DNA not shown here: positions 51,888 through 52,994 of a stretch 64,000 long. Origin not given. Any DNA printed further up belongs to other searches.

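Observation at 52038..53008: Triosephosphate isomerase with a short upstream exon encoding a transit-peptide-like leader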

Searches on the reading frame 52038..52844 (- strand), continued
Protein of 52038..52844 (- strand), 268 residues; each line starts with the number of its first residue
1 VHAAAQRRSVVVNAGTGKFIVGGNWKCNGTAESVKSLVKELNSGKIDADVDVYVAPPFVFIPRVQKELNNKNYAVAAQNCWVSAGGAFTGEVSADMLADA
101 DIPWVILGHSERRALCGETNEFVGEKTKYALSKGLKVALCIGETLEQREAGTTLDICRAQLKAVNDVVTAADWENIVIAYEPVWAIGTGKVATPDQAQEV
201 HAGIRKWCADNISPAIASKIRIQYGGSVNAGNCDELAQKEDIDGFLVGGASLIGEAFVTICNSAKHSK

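Call 18: list_cluster_members(proteins=[P0001, P0002, P0003, P0004, P0005, P0006, P0007, P0008, P0014, P0015])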
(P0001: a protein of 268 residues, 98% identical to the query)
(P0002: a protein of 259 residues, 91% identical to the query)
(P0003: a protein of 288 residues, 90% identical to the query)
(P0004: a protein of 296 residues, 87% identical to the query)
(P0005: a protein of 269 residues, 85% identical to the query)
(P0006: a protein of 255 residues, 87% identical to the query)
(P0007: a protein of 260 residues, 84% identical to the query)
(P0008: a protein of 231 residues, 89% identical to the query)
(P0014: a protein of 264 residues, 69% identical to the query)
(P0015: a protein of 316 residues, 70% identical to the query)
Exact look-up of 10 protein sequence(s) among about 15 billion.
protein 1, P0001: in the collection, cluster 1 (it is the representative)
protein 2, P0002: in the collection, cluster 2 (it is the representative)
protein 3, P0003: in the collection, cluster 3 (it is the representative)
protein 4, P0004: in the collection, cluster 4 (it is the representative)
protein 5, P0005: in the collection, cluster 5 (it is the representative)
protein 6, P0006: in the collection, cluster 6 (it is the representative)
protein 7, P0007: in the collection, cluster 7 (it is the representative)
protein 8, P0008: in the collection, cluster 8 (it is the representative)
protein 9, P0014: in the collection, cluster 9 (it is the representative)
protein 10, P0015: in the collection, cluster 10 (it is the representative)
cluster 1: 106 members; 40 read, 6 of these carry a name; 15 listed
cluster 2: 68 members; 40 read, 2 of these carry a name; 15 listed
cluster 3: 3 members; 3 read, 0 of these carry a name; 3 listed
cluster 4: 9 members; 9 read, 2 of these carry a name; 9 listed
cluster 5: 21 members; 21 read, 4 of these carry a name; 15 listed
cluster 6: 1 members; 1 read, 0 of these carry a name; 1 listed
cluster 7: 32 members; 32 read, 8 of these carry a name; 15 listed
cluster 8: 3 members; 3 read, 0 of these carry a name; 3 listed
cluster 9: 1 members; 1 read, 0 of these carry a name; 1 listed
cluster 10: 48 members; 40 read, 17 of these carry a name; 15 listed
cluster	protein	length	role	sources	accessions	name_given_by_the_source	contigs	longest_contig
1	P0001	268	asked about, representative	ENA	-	-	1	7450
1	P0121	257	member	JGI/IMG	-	triosephosphate isomerase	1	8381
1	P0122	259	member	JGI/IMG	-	triosephosphate isomerase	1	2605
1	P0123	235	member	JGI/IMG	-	triosephosphate isomerase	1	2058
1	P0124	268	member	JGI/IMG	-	triosephosphate isomerase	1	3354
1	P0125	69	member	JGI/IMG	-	triosephosphate isomerase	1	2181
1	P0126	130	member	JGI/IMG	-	triosephosphate isomerase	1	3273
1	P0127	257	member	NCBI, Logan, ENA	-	-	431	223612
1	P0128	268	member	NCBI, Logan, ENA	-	-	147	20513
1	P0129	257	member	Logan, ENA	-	-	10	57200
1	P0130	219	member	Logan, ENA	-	-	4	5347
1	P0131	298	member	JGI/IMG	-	-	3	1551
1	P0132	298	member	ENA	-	-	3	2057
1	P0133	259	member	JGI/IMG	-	-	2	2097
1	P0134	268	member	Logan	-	-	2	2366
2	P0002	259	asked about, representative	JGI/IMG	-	-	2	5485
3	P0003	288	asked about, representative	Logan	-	-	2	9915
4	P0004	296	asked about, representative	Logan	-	-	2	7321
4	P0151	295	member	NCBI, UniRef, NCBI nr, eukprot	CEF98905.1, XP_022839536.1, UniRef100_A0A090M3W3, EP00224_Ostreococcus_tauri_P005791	Triosephosphate isomerase [Ostreococcus tauri] | Triosephosphate isomerase n=1 Tax=Ostreococcus tauri TaxID=70448 RepID=A0A090M3W3_OSTTA | XP_022839536.1 Triosephosphate isomerase [Ostreococcus tauri]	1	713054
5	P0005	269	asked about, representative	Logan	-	-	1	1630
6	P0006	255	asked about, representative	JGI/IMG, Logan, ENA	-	-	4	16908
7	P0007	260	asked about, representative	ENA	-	-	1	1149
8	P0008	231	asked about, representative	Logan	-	-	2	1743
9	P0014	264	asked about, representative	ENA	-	-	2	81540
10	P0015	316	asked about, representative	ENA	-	-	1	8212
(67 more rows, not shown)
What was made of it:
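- Genus and species: the cluster of P0004 contains O. tauri CEF98905.1 (call 18).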

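Call 21: find_encoding_contigs(protein=P0132, flank=3000, max_places=6)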
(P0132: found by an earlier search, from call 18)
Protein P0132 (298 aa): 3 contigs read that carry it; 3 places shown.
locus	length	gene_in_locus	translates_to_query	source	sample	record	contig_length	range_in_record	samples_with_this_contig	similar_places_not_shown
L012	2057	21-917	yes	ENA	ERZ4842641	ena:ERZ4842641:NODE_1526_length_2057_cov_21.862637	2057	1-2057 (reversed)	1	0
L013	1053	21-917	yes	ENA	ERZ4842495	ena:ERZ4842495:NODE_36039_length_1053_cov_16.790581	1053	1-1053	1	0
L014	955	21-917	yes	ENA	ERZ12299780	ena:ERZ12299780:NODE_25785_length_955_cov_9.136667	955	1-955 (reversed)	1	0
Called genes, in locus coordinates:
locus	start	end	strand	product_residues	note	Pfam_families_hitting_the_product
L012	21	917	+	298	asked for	PF00121:TIM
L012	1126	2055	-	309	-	?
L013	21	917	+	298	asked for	PF00121:TIM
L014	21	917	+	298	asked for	PF00121:TIM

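Call 25: find_encoding_contigs(protein=window:52038-52844:-, flank=3500, max_places=10)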
Protein window:52038-52844:- (268 aa): 24 contigs read that carry it; 10 places shown.
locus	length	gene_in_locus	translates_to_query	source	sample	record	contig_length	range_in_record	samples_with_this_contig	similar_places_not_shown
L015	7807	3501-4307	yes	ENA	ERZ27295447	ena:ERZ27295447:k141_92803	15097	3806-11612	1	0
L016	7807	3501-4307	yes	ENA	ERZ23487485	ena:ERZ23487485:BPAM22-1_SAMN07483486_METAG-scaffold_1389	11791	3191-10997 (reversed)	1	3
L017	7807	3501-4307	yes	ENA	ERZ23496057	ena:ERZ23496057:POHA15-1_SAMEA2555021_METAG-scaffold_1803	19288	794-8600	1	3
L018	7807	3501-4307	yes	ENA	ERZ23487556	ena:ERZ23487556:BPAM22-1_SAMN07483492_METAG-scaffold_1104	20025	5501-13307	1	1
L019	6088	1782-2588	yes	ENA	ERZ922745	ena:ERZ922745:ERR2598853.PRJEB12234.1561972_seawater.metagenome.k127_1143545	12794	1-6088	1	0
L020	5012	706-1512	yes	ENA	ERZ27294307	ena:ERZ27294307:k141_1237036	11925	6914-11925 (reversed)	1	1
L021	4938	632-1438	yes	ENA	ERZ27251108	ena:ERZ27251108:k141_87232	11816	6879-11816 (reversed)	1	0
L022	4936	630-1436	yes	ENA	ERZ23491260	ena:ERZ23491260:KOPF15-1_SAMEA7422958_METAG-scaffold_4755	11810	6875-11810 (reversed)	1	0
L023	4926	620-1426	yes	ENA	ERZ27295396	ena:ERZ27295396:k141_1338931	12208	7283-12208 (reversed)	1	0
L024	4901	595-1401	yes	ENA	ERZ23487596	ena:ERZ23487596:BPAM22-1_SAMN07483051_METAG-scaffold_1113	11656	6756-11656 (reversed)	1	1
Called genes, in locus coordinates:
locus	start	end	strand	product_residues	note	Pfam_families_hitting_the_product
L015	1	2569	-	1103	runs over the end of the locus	PF00675:Peptidase_M16, PF05193:Peptidase_M16_C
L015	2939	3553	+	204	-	-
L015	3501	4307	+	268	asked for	PF00121:TIM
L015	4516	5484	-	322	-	PF00005:ABC_tran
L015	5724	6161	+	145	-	-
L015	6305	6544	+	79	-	-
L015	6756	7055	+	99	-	-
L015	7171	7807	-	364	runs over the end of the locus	PF00316:FBPase, PF18913:FBPase_C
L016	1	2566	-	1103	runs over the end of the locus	PF00675:Peptidase_M16, PF05193:Peptidase_M16_C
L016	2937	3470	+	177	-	-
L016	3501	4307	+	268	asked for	PF00121:TIM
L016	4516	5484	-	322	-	PF00005:ABC_tran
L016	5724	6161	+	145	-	-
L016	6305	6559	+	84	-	-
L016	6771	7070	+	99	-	-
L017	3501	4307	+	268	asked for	PF00121:TIM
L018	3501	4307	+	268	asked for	PF00121:TIM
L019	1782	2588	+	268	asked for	PF00121:TIM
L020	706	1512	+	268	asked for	PF00121:TIM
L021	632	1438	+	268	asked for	PF00121:TIM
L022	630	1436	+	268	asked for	PF00121:TIM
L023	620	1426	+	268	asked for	PF00121:TIM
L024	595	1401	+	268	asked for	PF00121:TIM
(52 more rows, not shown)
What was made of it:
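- The TPI coding sequence in the window is intact and identical to the wild protein (call 25).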

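Call 32: find_encoding_contigs(protein=window:52038-52811:-, flank=3500, max_places=10)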
Protein window:52038-52811:- (257 aa): 24 contigs read that carry it; 10 places shown.
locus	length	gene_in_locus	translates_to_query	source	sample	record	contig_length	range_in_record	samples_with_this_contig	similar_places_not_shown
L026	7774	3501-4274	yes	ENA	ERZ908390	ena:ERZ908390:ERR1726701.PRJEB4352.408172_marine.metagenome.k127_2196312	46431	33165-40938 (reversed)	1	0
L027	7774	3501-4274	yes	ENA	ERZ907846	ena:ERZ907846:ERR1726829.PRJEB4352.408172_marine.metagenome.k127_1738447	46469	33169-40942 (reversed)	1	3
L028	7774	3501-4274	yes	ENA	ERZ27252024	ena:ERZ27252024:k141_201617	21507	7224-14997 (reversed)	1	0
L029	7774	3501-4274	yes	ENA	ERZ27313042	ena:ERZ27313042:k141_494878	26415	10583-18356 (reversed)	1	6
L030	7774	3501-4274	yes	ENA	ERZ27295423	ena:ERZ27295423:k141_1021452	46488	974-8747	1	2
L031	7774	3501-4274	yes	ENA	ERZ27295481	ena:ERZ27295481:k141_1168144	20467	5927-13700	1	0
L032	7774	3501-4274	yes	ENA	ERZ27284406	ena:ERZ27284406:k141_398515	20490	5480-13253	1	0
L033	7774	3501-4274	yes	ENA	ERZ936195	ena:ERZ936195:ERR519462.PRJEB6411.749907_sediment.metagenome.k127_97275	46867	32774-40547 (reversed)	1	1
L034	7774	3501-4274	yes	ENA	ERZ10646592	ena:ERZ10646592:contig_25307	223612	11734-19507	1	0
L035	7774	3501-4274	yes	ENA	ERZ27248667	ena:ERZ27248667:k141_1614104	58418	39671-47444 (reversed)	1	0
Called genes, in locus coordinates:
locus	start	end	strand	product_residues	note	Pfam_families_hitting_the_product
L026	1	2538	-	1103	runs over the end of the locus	PF00675:Peptidase_M16, PF05193:Peptidase_M16_C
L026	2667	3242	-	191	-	-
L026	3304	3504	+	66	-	-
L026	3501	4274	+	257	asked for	PF00121:TIM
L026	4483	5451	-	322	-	PF00005:ABC_tran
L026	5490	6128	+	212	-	-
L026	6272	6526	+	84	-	-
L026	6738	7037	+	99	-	-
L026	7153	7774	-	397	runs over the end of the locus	PF00316:FBPase, PF18913:FBPase_C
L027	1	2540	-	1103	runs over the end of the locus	PF00675:Peptidase_M16, PF05193:Peptidase_M16_C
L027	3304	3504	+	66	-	-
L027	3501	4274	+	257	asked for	PF00121:TIM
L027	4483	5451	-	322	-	PF00005:ABC_tran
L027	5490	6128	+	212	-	-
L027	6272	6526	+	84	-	-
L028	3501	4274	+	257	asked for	PF00121:TIM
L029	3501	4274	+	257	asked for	PF00121:TIM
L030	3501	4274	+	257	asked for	PF00121:TIM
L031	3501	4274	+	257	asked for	PF00121:TIM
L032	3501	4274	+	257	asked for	PF00121:TIM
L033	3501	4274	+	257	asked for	PF00121:TIM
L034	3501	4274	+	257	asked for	PF00121:TIM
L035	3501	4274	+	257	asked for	PF00121:TIM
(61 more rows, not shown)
